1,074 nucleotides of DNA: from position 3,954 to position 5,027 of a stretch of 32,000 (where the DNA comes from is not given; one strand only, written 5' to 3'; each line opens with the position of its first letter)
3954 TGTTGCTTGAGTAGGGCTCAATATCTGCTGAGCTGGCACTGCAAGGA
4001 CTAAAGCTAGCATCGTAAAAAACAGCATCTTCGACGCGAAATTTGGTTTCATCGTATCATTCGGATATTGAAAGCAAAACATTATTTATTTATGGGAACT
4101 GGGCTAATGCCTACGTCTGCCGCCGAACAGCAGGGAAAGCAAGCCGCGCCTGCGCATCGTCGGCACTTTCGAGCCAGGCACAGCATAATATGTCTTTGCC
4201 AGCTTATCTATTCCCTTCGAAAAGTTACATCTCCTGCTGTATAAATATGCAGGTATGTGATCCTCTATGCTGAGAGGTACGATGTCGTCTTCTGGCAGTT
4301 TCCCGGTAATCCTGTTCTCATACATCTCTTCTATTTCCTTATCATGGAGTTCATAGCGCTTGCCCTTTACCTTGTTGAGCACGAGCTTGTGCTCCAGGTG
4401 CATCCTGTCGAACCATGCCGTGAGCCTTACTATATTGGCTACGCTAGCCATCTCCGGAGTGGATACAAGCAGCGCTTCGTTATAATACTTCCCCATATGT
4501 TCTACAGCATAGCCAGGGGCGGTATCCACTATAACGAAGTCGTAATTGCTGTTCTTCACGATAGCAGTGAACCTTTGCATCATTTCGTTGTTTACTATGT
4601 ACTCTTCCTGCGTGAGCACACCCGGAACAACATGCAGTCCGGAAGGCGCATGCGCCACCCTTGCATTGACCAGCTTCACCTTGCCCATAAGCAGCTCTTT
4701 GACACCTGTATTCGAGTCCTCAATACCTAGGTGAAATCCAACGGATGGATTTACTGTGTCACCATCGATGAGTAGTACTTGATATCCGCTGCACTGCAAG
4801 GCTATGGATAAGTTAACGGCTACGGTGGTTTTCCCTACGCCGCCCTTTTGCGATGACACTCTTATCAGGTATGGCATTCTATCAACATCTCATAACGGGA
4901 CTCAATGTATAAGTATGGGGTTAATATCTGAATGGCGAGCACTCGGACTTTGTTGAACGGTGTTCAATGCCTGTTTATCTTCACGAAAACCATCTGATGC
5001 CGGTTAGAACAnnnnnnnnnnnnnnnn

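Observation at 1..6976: Co-directional surface locus: MinD/ParA ATPase embedded between three sequon-rich secreted or anchored proteins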

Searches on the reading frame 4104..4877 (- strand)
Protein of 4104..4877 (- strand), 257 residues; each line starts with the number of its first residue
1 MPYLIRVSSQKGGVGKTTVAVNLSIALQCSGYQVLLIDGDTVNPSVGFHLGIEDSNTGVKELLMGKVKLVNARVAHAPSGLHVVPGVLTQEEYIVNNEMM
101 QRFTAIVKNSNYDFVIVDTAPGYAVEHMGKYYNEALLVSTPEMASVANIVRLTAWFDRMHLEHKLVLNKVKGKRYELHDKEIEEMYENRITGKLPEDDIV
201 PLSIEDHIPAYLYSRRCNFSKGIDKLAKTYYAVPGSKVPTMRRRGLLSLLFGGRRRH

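Call 6: search_protein_families(library=pfam, proteins=[window:4104-4877:-], max_evalue=0.1)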
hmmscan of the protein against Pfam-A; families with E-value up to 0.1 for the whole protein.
window:4104-4877:- (257 aa): 12 families
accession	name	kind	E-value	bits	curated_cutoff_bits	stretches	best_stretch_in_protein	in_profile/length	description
PF10609.15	ParA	-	1.6e-18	67.5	27.1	1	4-162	5-166/246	NUBPL iron-transfer P-loop NTPase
PF13614.12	AAA_31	-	3.6e-18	66.6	27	1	5-124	4-130/177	AAA domain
PF01656.29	CbiA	-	8e-17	61.8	25.4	1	7-209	3-124/125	CobQ/CobB/MinD/ParA nucleotide binding domain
PF02374.21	ArsA_ATPase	-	1.2e-07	31.7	24.3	1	9-121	7-134/305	Anion-transporting ATPase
PF09140.17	MipZ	-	4.7e-07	29.8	20.7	1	4-141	2-128/262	ATPase MipZ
PF06564.18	CBP_BcsQ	-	9.9e-06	25.7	21.3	1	7-145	6-151/234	Cellulose biosynthesis protein BcsQ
PF01583.26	APS_kinase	-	0.00047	20.6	21.1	1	13-56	12-55/152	Adenylylsulphate kinase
PF00448.28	SRP54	-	0.00048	20.3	22.7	0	13-42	11-40/196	SRP54-type protein, GTPase domain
PF00142.24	Fer4_NifH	-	0.00084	19.3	25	1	11-51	8-48/271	4Fe-4S iron sulfur cluster binding proteins, NifH/frxC family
PF07015.17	VirC1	-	0.0024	17.7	24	1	4-44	3-43/231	VirC1 protein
PF13481.12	AAA_25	-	0.013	15.5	27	1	12-119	42-151/195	AAA domain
PF08433.16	KTI12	-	0.056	13.4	22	0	14-43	12-41/271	Chromatin associated protein KTI12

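Call 7: find_encoding_contigs(protein=window:4104-4877:-, flank=10000, max_places=6)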
Protein window:4104-4877:- (257 aa): 12 contigs read that carry it; 6 places shown.
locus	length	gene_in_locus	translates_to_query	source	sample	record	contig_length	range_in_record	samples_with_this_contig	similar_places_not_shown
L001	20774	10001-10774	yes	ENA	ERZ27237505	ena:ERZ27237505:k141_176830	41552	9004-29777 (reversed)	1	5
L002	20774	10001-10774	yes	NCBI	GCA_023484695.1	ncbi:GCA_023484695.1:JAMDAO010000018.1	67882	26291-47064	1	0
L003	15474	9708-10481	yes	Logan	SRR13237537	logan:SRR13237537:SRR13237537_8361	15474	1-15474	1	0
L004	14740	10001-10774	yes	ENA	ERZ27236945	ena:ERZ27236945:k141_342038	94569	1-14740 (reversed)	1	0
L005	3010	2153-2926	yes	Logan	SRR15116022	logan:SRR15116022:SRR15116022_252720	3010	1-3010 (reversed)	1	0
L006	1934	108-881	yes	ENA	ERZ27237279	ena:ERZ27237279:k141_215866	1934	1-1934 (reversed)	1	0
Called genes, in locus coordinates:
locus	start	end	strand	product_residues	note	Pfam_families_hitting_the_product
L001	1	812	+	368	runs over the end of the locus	PF01266:DAO, PF01494:FAD_binding_3 (faint), PF05834:Lycopene_cycl (faint), PF13450:NAD_binding_8 (faint)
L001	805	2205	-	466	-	PF00361:Proton_antipo_M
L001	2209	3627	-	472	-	PF00361:Proton_antipo_M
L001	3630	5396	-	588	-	PF00662:Proton_antipo_N, PF00361:Proton_antipo_M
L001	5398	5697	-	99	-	PF00420:Oxidored_q2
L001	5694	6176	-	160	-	PF00499:Oxidored_q3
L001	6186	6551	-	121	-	PF00037:Fer4 (weak), PF12797:Fer4_2 (faint), PF13237:Fer4_10 (weak), PF14697:Fer4_21, PF12837:Fer4_6 (faint), PF12838:Fer4_7, PF13187:Fer4_9 (weak)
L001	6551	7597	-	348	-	PF00146:NADHdh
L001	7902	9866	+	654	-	-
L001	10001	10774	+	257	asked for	PF01656:CbiA, PF02374:ArsA_ATPase (weak), PF06564:CBP_BcsQ (weak), PF09140:MipZ (weak), PF10609:ParA, PF13614:AAA_31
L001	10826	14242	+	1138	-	PF18998:Flg_new_2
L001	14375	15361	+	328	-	-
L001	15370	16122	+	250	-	-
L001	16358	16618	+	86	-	-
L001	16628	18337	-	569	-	PF07705:CARDB (weak)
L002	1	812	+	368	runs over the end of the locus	PF01266:DAO, PF01494:FAD_binding_3 (faint), PF05834:Lycopene_cycl (faint), PF13450:NAD_binding_8 (faint)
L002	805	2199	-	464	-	PF00361:Proton_antipo_M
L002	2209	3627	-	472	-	PF00361:Proton_antipo_M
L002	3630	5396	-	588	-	PF00662:Proton_antipo_N, PF00361:Proton_antipo_M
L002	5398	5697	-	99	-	PF00420:Oxidored_q2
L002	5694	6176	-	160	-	PF00499:Oxidored_q3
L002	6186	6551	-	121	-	PF00037:Fer4 (weak), PF12797:Fer4_2 (faint), PF13237:Fer4_10 (weak), PF14697:Fer4_21, PF12837:Fer4_6 (faint), PF12838:Fer4_7, PF13187:Fer4_9 (weak)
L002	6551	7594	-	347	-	PF00146:NADHdh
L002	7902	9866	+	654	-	-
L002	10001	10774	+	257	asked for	PF01656:CbiA, PF02374:ArsA_ATPase (weak), PF06564:CBP_BcsQ (weak), PF09140:MipZ (weak), PF10609:ParA, PF13614:AAA_31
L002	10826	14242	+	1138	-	PF18998:Flg_new_2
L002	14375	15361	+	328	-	-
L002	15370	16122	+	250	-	-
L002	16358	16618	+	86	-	-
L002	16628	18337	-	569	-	PF07705:CARDB (weak)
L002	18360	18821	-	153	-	-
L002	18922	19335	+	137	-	-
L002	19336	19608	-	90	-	PF00708:Acylphosphatase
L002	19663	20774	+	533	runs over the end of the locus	-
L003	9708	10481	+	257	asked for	PF01656:CbiA, PF02374:ArsA_ATPase (weak), PF06564:CBP_BcsQ (weak), PF09140:MipZ (weak), PF10609:ParA, PF13614:AAA_31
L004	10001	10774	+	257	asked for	PF01656:CbiA, PF02374:ArsA_ATPase (weak), PF06564:CBP_BcsQ (weak), PF09140:MipZ (weak), PF10609:ParA, PF13614:AAA_31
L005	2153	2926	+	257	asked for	PF01656:CbiA, PF02374:ArsA_ATPase (weak), PF06564:CBP_BcsQ (weak), PF09140:MipZ (weak), PF10609:ParA, PF13614:AAA_31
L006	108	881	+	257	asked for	PF01656:CbiA, PF02374:ArsA_ATPase (weak), PF06564:CBP_BcsQ (weak), PF09140:MipZ (weak), PF10609:ParA, PF13614:AAA_31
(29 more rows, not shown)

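Call 8: search_protein_families(library=ncbifam, proteins=[window:4104-4877:-], max_evalue=0.1)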
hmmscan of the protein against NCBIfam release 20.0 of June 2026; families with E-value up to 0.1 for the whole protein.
window:4104-4877:- (257 aa): 40 families (the best 25 are shown)
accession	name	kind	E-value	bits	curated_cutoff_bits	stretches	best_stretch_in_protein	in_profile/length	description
TIGR01969.1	minD_arch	subfamily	8e-33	113.7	201.75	1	5-233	3-233/251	cell division ATPase MinD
TIGR01968.1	minD_bact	equivalog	5.4e-22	78.4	212.9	1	5-227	4-233/261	septum site-determining protein MinD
TIGR01007.1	eps_fam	subfamily_domain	2.9e-16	59.6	108.05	1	5-125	20-141/204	polysaccharide biosynthesis tyrosine autokinase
NF041136.1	MrpORP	equivalog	1.3e-14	54.3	450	1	5-159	8-166/365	iron-sulfur cluster carrier protein MrpORP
NF041546.1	ParA_partition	equivalog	3.5e-13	49.6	180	1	5-41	2-38/203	ParA family partition ATPase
TIGR03371.1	cellulose_yhjQ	equivalog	8.6e-13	48.3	157.85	1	5-174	4-182/246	cellulose biosynthesis protein BcsQ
TIGR03018.1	pepcterm_TyrKin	hypoth_equivalog_domain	1.2e-11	44.3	230.65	1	3-149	36-189/207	XrtA-associated tyrosine autokinase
NF008669.0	PRK11670.1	equivalog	2.9e-10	39.6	348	1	4-55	109-160/369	iron-sulfur cluster carrier protein ApbC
TIGR03815.1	CpaE_hom_Actino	equivalog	3.9e-10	39.4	154.45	1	5-206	114-317/340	septum site-determining protein Ssd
NF008079.0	PRK10818.1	equivalog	3.5e-09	36.4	508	1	3-152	3-156/270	septum site-determining protein MinD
NF008568.0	PRK11519.1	equivalog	1e-08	33.9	1068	1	9-147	533-674/720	tyrosine-protein kinase Wzc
NF047398.1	AAA_KGGVGR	domain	1.1e-08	35.6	90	1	4-66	4-68/190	KGGVGR-motif variant AAA ATPase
TIGR00345.1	GET3_arsA_TRC40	subfamily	5.8e-08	32.6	135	2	11-40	5-34/299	TRC40/GET3/ArsA family transport-energizing ATPase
NF007350.0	PRK09841.1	equivalog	1.7e-07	29.8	1248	1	8-140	537-672/726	tyrosine-protein kinase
TIGR01005.1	eps_transp_fam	subfamily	3.7e-07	28.7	411.7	1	4-129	548-673/754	exopolysaccharide transport protein family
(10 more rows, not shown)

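Call 11: find_homologous_proteins(query=window:4104-4877:-, max_evalue=1e-10)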
Query window:4104-4877:- (257 aa): 293 proteins with E <= 1e-10 among 3531 candidates; the best 120 are listed.
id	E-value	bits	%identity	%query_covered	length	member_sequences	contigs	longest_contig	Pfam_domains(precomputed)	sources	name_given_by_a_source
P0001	8.5e-166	567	99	100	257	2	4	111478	PF10609.16,PF01656.30,PF13614.13,PF09140.18,PF06564.19,PF02374.22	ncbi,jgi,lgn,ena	jgi:flagellar biosynthesis protein FlhG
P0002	2.7e-125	435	76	99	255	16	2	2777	PF10609.16,PF01656.30,PF13614.13,PF09140.18,PF06564.19,PF02374.22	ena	-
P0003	1.7e-121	422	75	98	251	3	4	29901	PF10609.16,PF01656.30,PF13614.13,PF09140.18,PF06564.19,PF02374.22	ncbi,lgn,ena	-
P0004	6.7e-114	397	72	98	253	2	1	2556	PF10609.16,PF01656.30,PF13614.13,PF09140.18,PF06564.19,PF02374.22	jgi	-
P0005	8.8e-114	397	69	99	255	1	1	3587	PF00142.25,PF10609.16,PF01656.30,PF13614.13,PF09140.18,PF06564.19,PF02374.22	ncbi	ncbi:MAG: P-loop NTPase [Candidatus Micrarchaeaceae archaeon]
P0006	3.2e-104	366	62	98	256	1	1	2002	PF10609.16,PF01656.30,PF13614.13,PF09140.18,PF02374.22,PF00448.29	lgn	-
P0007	3.9e-102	359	61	100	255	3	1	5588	PF10609.16,PF01656.30,PF13614.13,PF09140.18,PF06564.19,PF02374.22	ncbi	ncbi:MAG: P-loop NTPase [Candidatus Micrarchaeia archaeon]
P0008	4.5e-102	359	63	97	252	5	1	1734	PF10609.16,PF01656.30,PF13614.13,PF06564.19,PF02374.22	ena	-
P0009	3.0e-101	356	60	99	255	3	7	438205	PF10609.16,PF01656.30,PF13614.13,PF09140.18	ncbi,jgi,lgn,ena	jgi:MinD-like ATPase involved in chromosome partitioning or flagellar assembly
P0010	9.9e-101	354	63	98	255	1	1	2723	PF10609.16,PF01656.30,PF13614.13,PF09140.18,PF06564.19,PF02374.22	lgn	-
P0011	1.5e-100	354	64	96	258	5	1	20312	PF00142.25,PF10609.16,PF01656.30,PF13614.13,PF09140.18,PF06564.19,PF02374.22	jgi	jgi:MinD-like ATPase involved in chromosome partitioning or flagellar assembly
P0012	1.7e-100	354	61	99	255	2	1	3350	PF00142.25,PF10609.16,PF01656.30,PF13614.13,PF09140.18,PF06564.19,PF02374.22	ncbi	ncbi:MAG: P-loop NTPase [Candidatus Micrarchaeia archaeon]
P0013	3.7e-100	352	60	99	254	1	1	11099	PF00142.25,PF10609.16,PF01656.30,PF13614.13,PF09140.18,PF06564.19,PF02374.22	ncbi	ncbi:MAG: P-loop NTPase [Candidatus Micrarchaeia archaeon]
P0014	2.2e-98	347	68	84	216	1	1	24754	PF10609.16,PF01656.30,PF13614.13,PF09140.18,PF06564.19,PF02374.22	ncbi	ncbi:MAG: AAA family ATPase, partial [Candidatus Micrarchaeia archaeon]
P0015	2.4e-98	347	63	95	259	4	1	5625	PF10609.16,PF01656.30,PF13614.13,PF09140.18,PF06564.19,PF02374.22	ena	-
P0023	1.9e-74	268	52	89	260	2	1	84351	PF10609.16,PF01656.30,PF13614.13,PF09140.18,PF06564.19,PF02374.22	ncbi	ncbi:MAG: MinD/ParA family ATP-binding protein [Candidatus Micrarchaeia archaeon]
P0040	3.8e-70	254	45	95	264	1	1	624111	PF10609.16,PF01656.30,PF13614.13,PF09140.18,PF06564.19,PF02374.22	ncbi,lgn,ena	-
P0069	3.9e-65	238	49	91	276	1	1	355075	PF10609.16,PF01656.30,PF13614.13,PF09140.18,PF06564.19,PF02374.22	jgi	jgi:MinD-like ATPase involved in chromosome partitioning or flagellar assembly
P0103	2.3e-60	222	44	99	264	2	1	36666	PF00142.25,PF10609.16,PF01656.30,PF13614.13,PF09140.18,PF06564.19,PF02374.22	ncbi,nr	ncbi:MAG: MinD/ParA family protein [Candidatus Marsarchaeota archaeon]|nr:MinD/ParA family protein [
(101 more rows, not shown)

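Call 12: find_encoding_contigs(protein=P0009, flank=8000, max_places=1)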
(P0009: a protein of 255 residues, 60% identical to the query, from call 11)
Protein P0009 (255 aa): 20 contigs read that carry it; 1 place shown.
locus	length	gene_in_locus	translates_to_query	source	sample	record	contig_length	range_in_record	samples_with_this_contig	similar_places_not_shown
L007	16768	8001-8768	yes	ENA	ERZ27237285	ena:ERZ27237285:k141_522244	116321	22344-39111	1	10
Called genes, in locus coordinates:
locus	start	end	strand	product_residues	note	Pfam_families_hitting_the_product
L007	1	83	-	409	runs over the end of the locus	PF00884:Sulfatase, PF01663:Phosphodiest (faint)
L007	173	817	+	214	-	PF13238:AAA_18 (faint), PF02223:Thymidylate_kin (faint)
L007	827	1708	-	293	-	-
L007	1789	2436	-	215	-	PF00085:Thioredoxin (faint), PF13728:TraF (faint), PF14595:Thioredoxin_9 (faint), PF13098:Thioredoxin_2 (faint), PF23357:DUF7088 (faint), PF05768:Glrx-like (faint), PF13192:Thioredoxin_3, PF00462:Glutaredoxin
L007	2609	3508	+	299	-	PF14578:GTP_EFTU_D4 (weak), PF03144:GTP_EFTU_D2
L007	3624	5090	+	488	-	PF14321:DUF4382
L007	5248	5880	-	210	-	PF00081:Sod_Fe_N, PF02777:Sod_Fe_C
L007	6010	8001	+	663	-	-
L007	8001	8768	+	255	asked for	PF01656:CbiA, PF09140:MipZ (weak), PF10609:ParA, PF13614:AAA_31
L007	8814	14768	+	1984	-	-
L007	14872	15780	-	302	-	PF01828:Peptidase_A4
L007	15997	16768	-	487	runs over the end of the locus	PF13385:Laminin_G_3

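Call 13: find_encoding_contigs(protein=P0003, flank=8000, max_places=1)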
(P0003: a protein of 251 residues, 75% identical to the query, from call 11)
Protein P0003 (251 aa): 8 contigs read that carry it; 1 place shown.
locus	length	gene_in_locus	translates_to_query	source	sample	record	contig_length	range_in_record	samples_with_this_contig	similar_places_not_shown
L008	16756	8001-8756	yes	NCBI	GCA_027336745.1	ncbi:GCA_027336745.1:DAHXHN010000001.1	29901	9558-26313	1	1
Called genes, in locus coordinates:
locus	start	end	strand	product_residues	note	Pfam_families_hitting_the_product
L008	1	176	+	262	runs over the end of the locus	PF00535:Glycos_transf_2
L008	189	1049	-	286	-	PF00248:Aldo_ket_red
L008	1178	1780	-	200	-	PF13521:AAA_28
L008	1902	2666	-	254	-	PF01048:PNP_UDP_1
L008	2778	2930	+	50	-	-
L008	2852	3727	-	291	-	-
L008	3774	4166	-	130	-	PF07282:Cas12f1-like_TNB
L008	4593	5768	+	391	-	PF13784:Fic_N, PF02661:Fic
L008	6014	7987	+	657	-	-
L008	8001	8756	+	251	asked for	PF01656:CbiA, PF02374:ArsA_ATPase (faint), PF06564:CBP_BcsQ (weak), PF09140:MipZ (weak), PF10609:ParA, PF13614:AAA_31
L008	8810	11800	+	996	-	-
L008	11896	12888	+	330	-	-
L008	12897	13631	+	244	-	-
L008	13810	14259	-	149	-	-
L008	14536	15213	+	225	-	PF01712:dNK (weak), PF02223:Thymidylate_kin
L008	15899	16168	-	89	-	-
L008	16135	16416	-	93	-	-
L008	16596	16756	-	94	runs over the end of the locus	-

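Call 14: find_encoding_contigs(protein=P0023, flank=8000, max_places=1)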
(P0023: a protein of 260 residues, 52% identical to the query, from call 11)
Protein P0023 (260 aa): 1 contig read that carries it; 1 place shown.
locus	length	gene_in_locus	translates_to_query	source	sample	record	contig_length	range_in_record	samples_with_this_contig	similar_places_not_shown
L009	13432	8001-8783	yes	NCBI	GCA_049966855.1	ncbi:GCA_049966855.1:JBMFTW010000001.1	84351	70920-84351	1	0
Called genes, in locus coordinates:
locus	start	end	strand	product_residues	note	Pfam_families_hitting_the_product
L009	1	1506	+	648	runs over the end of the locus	PF05362:Lon_C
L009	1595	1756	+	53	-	PF07754:Ribosomal_aS21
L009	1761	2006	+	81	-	PF00736:EF1_GNE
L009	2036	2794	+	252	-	PF01863:YgjP-like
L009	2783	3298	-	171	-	PF01927:Mut7-C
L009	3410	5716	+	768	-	PF02463:SMC_N, PF13175:AAA_15 (weak), PF13304:AAA_21 (faint), PF13476:AAA_23, PF13555:AAA_29 (weak), PF04423:Rad50_zn_hook (weak)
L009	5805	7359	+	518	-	-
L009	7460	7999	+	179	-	-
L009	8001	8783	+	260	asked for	PF01656:CbiA, PF02374:ArsA_ATPase (faint), PF06564:CBP_BcsQ (weak), PF09140:MipZ (weak), PF10609:ParA, PF13614:AAA_31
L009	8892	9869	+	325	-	PF22680:Glyco_hydro_123_N_2 (faint)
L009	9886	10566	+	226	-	-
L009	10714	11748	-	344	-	PF00091:Tubulin, PF12327:FtsZ_C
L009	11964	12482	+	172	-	PF00252:Ribosomal_L16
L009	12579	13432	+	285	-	PF01866:Diphthamide_syn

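Call 15: find_encoding_contigs(protein=P0040, flank=8000, max_places=1)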
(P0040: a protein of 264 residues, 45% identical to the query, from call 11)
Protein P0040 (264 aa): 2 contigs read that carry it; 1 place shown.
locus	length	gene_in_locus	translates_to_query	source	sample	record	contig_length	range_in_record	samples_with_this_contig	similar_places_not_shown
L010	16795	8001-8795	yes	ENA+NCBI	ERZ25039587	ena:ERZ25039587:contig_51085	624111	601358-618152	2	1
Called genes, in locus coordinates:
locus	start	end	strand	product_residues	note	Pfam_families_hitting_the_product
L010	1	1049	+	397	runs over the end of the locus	PF02670:DXP_reductoisom, PF08436:DXP_redisom_C, PF13288:DXPR_C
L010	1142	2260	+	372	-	PF01894:YjbQ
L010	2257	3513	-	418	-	PF04551:GcpE, PF26540:GcpE_C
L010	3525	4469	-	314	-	PF02401:LYTB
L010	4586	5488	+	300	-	PF03144:GTP_EFTU_D2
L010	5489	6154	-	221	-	-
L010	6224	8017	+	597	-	-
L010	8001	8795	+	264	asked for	PF06564:CBP_BcsQ, PF09140:MipZ (weak), PF10609:ParA, PF13614:AAA_31, PF01656:CbiA, PF02374:ArsA_ATPase (faint)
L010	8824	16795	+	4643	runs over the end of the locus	?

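Call 16: find_encoding_contigs(protein=P0103, flank=8000, max_places=1)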
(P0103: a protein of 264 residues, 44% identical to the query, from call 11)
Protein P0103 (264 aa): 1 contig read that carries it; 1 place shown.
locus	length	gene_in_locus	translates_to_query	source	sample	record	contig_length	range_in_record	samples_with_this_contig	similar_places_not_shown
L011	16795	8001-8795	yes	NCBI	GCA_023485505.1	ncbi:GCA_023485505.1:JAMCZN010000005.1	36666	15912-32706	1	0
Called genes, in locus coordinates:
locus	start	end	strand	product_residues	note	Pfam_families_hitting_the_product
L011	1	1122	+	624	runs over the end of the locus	PF05362:Lon_C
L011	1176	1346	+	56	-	PF07754:Ribosomal_aS21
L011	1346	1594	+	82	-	PF00736:EF1_GNE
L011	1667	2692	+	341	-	-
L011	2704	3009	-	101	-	PF01253:SUI1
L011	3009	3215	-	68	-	PF00831:Ribosomal_L29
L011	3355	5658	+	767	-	PF02463:SMC_N (weak), PF13175:AAA_15, PF13476:AAA_23, PF13555:AAA_29, PF04423:Rad50_zn_hook (weak), PF13558:SbcC_Walker_B (weak)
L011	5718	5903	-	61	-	-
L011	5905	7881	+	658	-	-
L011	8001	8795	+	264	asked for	PF00142:Fer4_NifH (faint), PF01656:CbiA, PF02374:ArsA_ATPase (weak), PF06564:CBP_BcsQ (faint), PF09140:MipZ (weak), PF10609:ParA, PF13614:AAA_31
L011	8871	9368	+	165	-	-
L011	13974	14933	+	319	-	-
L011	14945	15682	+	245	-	-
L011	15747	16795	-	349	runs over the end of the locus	PF00091:Tubulin, PF12327:FtsZ_C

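Call 17: find_encoding_contigs(protein=P0069, flank=8000, max_places=1)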
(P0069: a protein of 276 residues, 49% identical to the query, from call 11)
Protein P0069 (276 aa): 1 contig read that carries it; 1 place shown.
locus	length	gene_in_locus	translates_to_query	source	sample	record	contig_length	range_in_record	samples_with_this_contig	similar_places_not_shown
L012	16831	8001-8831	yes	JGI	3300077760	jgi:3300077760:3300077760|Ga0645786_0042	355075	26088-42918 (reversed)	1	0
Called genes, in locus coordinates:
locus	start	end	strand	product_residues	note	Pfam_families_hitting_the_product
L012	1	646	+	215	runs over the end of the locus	PF04981:NMD3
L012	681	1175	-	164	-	-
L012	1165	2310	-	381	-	PF00571:CBS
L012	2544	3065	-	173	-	PF00293:NUDIX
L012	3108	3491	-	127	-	PF01850:PIN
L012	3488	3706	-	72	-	PF02697:VAPB_antitox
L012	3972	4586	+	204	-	-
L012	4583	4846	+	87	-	PF26477:DUF8150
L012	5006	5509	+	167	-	PF01894:YjbQ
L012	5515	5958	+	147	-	PF01894:YjbQ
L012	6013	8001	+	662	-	-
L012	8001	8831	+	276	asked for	PF01656:CbiA, PF02374:ArsA_ATPase (faint), PF06564:CBP_BcsQ, PF09140:MipZ (weak), PF10609:ParA, PF13614:AAA_31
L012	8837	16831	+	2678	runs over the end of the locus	-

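Call 23: search_protein_families(library=pfam, proteins=[L002:14375-15361:+, L002:15370-16122:+, L002:16358-16618:+, L002:16628-18337:-, L002:18360-18821:-, L002:18850-19335:+], max_evalue=1)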
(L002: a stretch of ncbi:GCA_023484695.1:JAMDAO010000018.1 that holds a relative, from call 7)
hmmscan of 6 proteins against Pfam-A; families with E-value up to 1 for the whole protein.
L002:14375-15361:+ (328 aa): 3 families
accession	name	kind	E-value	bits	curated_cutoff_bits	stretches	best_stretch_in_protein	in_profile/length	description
PF22680.2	Glyco_hydro_123_N_2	-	0.0089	16.3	27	0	295-325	111-141/142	Glycoside hydrolase 123 N-terminal domain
PF21614.2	DUF6854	-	0.09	13.6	27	0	158-190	44-76/96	Domain of unknown function (DUF6854)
PF23374.1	Fn3_arc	-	0.57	10.7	28.9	0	221-245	21-45/78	Archaeal fibronectin-III type-like domain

L002:15370-16122:+ (250 aa): 8 families
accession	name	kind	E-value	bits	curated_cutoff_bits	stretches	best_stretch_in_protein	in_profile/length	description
PF22076.2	Cep192_D6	-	0.0095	16.6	35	1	45-116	25-88/101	Cep192 domain 6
PF14221.11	DUF4330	-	0.014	16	27.6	1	159-224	22-85/167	Domain of unknown function (DUF4330)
PF20077.4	CcmD_alt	-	0.037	14.5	23.5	1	155-175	33-53/61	CcmD family protein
PF22544.2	HYDIN_VesB_CFA65-like_Ig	-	0.038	14.7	25.5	1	36-97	15-70/100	HYDIN/CFA65/VesB-like, Ig-like domain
PF21310.3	OCRL-like_ASH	-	0.042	14.4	27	1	42-101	17-74/109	Inositol polyphosphate 5-phosphatase OCRL-like, ASH domain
PF05568.16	ASFV_J13L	-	0.051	13.8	23.6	1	145-191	23-70/189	African swine fever virus J13L protein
PF24507.1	Ig_CFAP65_4th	-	0.17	12.7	27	1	47-96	3-45/76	CFAP65, fourth Ig-like domain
PF08496.15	Peptidase_S49_N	-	0.91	10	27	0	155-232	9-85/147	Peptidase family S49 N-terminal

L002:16358-16618:+ (86 aa): 1 family
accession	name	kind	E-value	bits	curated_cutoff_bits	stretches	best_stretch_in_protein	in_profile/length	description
PF09670.15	Cas_Cas02710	-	0.067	13.4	27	1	30-76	20-67/153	Csm6 HEPN domain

L002:16628-18337:- (569 aa): 2 families
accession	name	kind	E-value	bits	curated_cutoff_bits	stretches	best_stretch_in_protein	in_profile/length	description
PF07705.17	CARDB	-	1.9e-07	31.7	22.7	1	47-121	11-86/101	CARDB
PF17992.7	Agarase_CBM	-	0.4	10.7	26.3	1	109-174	48-114/178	Agarase CBM like domain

L002:18360-18821:- (153 aa): 0 families

L002:18850-19335:+ (161 aa): 0 families

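Call 24: search_solved_structures(query=L002:14375-15361:+, max_evalue=10)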
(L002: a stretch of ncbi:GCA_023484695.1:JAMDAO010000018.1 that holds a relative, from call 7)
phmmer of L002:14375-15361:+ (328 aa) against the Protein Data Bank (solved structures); distinct sequences matched with E-value up to 10: 0.
